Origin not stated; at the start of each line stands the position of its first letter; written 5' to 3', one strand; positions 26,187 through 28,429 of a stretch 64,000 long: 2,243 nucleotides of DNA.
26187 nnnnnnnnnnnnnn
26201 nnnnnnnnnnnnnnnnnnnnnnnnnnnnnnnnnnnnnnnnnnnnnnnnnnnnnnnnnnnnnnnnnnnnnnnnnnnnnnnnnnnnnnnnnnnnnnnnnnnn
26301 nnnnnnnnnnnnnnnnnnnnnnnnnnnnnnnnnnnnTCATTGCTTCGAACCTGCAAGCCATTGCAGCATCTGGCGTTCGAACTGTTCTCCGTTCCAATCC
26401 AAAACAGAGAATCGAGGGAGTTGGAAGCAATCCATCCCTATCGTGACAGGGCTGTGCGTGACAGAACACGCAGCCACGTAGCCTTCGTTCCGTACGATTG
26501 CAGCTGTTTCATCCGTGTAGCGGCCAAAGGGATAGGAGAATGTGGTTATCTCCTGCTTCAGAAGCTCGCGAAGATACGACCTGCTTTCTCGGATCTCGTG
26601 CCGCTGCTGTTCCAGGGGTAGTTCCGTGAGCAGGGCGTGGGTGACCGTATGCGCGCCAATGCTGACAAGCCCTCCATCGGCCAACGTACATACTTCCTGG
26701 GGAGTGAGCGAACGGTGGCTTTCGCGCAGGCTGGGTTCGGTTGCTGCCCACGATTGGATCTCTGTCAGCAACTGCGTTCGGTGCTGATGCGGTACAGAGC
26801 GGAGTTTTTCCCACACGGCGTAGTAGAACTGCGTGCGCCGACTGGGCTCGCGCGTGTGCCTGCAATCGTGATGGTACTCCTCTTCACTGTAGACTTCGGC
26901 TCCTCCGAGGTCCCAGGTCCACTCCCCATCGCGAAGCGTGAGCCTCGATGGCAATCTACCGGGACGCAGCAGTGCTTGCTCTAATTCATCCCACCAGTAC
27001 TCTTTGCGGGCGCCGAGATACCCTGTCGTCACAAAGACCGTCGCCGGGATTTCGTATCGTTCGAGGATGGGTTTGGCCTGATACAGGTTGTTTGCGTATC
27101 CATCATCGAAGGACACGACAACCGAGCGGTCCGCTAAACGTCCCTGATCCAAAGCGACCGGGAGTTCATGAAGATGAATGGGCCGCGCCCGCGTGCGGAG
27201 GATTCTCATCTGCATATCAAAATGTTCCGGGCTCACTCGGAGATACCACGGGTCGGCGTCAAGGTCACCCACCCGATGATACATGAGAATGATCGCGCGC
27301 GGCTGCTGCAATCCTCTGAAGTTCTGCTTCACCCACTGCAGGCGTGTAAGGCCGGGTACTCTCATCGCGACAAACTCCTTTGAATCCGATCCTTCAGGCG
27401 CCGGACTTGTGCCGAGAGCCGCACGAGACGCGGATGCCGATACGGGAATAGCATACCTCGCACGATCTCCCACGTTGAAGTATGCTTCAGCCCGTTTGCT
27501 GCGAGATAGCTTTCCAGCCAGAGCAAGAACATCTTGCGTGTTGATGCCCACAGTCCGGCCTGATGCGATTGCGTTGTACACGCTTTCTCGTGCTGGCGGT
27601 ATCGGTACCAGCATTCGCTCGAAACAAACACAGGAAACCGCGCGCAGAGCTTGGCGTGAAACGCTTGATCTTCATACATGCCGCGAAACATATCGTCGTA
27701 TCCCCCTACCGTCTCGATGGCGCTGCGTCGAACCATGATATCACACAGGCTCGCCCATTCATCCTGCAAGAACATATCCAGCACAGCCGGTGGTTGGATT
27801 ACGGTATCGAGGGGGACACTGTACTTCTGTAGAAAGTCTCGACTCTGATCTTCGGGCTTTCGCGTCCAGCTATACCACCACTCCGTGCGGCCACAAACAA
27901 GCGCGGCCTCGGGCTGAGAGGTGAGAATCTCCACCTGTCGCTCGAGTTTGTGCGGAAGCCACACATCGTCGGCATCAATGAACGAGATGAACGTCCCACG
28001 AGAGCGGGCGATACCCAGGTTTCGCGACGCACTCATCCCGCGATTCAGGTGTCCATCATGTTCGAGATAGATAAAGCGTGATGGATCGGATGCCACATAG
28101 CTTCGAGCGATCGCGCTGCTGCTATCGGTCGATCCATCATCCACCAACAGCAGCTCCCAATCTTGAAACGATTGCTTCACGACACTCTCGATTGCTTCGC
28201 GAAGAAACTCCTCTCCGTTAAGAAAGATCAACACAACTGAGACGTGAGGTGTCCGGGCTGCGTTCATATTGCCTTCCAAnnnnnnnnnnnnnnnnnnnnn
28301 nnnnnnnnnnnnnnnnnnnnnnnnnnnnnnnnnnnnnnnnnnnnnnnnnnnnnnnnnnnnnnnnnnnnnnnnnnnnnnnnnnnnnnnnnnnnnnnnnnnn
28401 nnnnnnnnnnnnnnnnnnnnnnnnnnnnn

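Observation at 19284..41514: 22-kb co-directional, translationally coupled polysaccharide locus with ABC export (Wzm/Wzt), bracketed by two GH8 hydrolases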

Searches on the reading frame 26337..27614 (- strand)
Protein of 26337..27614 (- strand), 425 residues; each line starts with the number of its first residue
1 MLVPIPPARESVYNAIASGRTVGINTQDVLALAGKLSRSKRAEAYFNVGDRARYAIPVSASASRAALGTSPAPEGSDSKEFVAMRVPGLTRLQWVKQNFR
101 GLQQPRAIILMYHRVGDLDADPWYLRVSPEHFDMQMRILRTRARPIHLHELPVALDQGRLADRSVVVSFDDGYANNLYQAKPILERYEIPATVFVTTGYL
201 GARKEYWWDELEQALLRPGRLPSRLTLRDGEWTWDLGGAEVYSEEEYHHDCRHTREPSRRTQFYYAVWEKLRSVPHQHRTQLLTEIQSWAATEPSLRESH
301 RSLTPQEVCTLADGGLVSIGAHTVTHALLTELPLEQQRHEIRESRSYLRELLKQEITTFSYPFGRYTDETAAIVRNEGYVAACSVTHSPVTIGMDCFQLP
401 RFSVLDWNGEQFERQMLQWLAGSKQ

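Call 4: search_protein_families(library=pfam, proteins=[window:26337-27614:-], max_evalue=0.01)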
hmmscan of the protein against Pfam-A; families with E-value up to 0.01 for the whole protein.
window:26337-27614:- (425 aa): 2 families
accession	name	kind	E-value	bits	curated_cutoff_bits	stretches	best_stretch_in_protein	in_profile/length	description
PF01522.26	Polysacc_deac_1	-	1.1e-24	87.2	23.1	2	300-381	47-123/124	Polysaccharide deacetylase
PF03065.20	Glyco_hydro_57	-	0.00056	19.7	21.2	1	307-382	93-169/291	Glycosyl hydrolase family 57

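Call 6: search_protein_families(library=ncbifam, proteins=[window:26337-27614:-], max_evalue=0.001)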
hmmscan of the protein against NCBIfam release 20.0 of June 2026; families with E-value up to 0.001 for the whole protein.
window:26337-27614:- (425 aa): 9 families
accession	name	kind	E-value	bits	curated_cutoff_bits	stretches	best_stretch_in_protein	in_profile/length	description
TIGR03933.1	PIA_icaB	equivalog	1.9e-18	66.9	248.35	2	127-203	35-112/245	intercellular adhesin biosynthesis polysaccharide N-deacetylase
TIGR03938.2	deacetyl_PgaB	equivalog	3.3e-13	48.8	321.9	1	108-202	4-103/621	poly-beta-1,6-N-acetyl-D-glucosamine N-deacetylase PgaB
NF011177.0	PRK14582.1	equivalog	5.4e-10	38.2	923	1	103-192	45-136/671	poly-beta-1,6-N-acetyl-D-glucosamine N-deacetylase PgaB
TIGR02764.1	spore_ybaN_pdaB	equivalog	3.7e-08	33.4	237.4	1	306-380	49-122/191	polysaccharide deacetylase family sporulation protein PdaB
NF011176.0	PRK14581.1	equivalog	2.4e-07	29.3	1091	1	95-193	37-137/673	poly-beta-1,6-N-acetyl-D-glucosamine N-deacetylase PgaB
TIGR02884.1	spore_pdaA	equivalog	1.6e-06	28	298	0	318-380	91-154/224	delta-lactam-biosynthetic de-N-acetylase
TIGR04243.1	nodulat_NodB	equivalog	0.00011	21.8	240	0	318-379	56-118/197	chitooligosaccharide deacetylase NodB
NF050820.1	PolSacchBiosHfsH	equivalog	0.00039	20.2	400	0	305-423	83-196/249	oligosaccharide deacetylase HfsH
NF045820.1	PgAcgDacpgdA_Strep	equivalog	0.00092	18.1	800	0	318-369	322-373/463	peptidoglycan-N-acetylglucosamine deacetylase PgdA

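Call 15: search_solved_structures(query=window:26337-27365:-, max_evalue=0.01, show_alignments=2)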
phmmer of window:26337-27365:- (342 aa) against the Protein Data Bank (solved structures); distinct sequences matched with E-value up to 0.01: 11.
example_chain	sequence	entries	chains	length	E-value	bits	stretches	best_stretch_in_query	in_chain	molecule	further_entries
6dq3_A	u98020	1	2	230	1.1e-11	47.9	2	227-309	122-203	Polysaccharide deacetylase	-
4v33_A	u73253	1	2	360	1.4e-09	40.9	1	216-293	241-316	POLYSACCHARIDE DEACETYLASE-LIKE PROTEIN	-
4hd5_A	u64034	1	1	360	2.5e-08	36.8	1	218-290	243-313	Polysaccharide deacetylase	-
6go1_A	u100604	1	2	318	4.1e-07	32.8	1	219-311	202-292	Polysaccharide deacetylase-like protein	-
4wcj_A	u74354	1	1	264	3.8e-05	26.3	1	19-123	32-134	Polysaccharide deacetylase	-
3vus_A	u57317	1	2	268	0.00038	23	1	25-109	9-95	Poly-beta-1,6-N-acetyl-D-glucosamine N-deacetylase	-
2j13_A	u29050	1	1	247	0.0015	21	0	79-122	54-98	POLYSACCHARIDE DEACETYLASE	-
4f9d_A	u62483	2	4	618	0.0021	20.5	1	25-109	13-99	Poly-beta-1,6-N-acetyl-D-glucosamine N-deacetylase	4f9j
5bu6_A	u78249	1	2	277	0.0067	18.9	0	77-118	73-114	BpsB (PgaB), Poly-beta-1,6-N-acetyl-D-glucosamine N-deacetylase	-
6hm9_A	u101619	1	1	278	0.0073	18.8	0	235-291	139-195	Putative polysaccharide deacetylase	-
4u10_A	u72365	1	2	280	0.0078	18.7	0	75-114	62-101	Poly-beta-1,6-N-acetyl-D-glucosamine N-deacetylase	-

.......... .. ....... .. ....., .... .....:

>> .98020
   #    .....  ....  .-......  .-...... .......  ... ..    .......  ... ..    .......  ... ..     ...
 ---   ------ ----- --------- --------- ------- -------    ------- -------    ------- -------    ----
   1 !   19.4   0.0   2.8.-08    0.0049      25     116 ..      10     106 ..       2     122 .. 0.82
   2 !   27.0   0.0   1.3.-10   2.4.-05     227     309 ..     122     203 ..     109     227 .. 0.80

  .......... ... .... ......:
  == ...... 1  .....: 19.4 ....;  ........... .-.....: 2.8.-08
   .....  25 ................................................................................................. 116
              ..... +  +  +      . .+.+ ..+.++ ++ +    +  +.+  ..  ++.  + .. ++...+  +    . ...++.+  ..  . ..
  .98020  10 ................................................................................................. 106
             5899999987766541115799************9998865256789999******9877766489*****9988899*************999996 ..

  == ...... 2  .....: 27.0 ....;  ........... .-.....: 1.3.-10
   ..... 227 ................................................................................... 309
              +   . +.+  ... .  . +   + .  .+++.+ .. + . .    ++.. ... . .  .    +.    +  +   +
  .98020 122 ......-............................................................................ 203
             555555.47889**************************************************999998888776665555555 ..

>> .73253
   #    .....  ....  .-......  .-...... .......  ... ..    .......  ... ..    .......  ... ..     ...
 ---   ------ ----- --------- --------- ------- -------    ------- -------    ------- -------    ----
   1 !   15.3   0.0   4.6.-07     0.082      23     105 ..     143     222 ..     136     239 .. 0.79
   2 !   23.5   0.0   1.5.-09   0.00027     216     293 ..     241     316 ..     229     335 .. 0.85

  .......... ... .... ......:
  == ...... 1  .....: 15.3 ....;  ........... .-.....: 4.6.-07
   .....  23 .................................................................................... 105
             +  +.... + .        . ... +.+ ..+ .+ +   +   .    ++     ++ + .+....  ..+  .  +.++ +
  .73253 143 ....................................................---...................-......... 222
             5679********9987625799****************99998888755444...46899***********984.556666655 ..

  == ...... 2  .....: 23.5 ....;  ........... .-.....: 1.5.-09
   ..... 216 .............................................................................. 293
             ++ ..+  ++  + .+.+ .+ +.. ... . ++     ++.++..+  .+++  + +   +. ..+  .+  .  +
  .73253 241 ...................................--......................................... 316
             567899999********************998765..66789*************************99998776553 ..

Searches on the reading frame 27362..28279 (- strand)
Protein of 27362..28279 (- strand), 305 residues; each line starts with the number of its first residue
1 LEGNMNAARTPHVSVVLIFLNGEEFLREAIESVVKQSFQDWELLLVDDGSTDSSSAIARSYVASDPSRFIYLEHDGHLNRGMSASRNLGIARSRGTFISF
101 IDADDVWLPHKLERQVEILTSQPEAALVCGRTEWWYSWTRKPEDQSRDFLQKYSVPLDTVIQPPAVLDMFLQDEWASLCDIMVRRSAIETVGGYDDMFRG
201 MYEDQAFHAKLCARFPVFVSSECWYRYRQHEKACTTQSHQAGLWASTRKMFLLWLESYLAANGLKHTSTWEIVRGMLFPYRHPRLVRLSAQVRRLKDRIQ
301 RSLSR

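Call 4: search_protein_families(library=pfam, proteins=[window:27362-28279:-], max_evalue=0.01)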
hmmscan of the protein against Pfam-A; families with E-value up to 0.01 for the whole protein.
window:27362-28279:- (305 aa): 3 families
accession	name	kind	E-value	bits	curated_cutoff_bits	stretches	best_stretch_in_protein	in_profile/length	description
PF00535.33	Glycos_transf_2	-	4.1e-30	105.3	23.3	1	14-143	1-127/168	Glycosyl transferase family 2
PF10111.15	Glyco_tranf_2_2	-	2.8e-20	73.4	27.3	1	14-231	1-219/276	Glycosyltransferase like family 2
PF13641.12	Glyco_tranf_2_3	-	1.5e-06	28.8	27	1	11-134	1-125/230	Glycosyltransferase like family 2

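Call 6: search_protein_families(library=ncbifam, proteins=[window:27362-28279:-], max_evalue=0.001)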
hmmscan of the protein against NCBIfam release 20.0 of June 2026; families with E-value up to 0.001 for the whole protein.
window:27362-28279:- (305 aa): 21 families
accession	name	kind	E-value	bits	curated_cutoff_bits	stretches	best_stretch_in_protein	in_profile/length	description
NF047683.1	TeichurnBiosyTuaG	equivalog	2.1e-25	89.8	400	1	9-123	4-115/252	teichuronic acid biosynthesis protein TuaG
NF053739.1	GlytfEpsEBac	equivalog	7.7e-24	84.1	450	1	11-128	1-116/265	glycosyltransferase EpsE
NF007482.0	PRK10073.1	equivalog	3.4e-23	82.2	423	1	9-140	4-130/334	glycosyltransferase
NF041394.1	GtaseAglG_Halo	equivalog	1e-14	54.5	440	1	13-226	3-208/304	glucosyl-dolichyl phosphate glucuronosyltransferase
TIGR03965.1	mycofact_glyco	equivalog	1.2e-14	54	280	1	8-199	71-252/467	mycofactocin biosynthesis glycosyltransferase MftF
NF050050.1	ProtGlycPglI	equivalog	2.1e-14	53.6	500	1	11-116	2-105/306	GalNAc(5)-diNAcBac-PP-undecaprenol beta-1,3-glucosyltransferase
NF041875.1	EPS_EpsD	equivalog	2.3e-14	53.5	370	1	13-204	1-182/325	exopolysaccharide biosynthesis glycosyltransferase EpsD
TIGR04017.1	WcaA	equivalog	5e-14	52.6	495.75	1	10-113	4-104/279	colanic acid biosynthesis glycosyltransferase WcaA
NF007453.0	PRK10018.1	equivalog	1.8e-13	50.8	382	1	10-113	5-105/280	colanic acid biosynthesis glycosyltransferase WcaA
TIGR03937.1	PgaC_IcaA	equivalog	3.7e-13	49.2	422.3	1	4-130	38-161/407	poly-beta-1,6-N-acetyl-D-glucosamine synthase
NF038302.1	EPS_HpsE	equivalog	4.6e-11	42.2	300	1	13-136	3-128/307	hormogonium polysaccharide biosynthesis glycosyltransferase HpsE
NF038299.1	EPS_HpsN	equivalog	4.1e-10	39.1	425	1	11-132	1-119/317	hormogonium polysaccharide biosynthesis glycosyltransferase HpsN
TIGR04283.1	glyco_like_mftF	equivalog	2.9e-09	36.8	182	1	13-125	1-102/221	TIGR04283 family arsenosugar biosynthesis glycosyltransferase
NF007986.1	PRK10714.1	equivalog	1.4e-06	27.5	529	1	11-119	6-115/316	undecaprenyl-phosphate 4-deoxy-4-formamido-L-arabinose transferase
TIGR03111.1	glyc2_xrt_Gpos1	hypoth_equivalog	2.9e-06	26.4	363.95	1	7-128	45-165/439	TIGR03111 family XrtG-associated glycosyltransferase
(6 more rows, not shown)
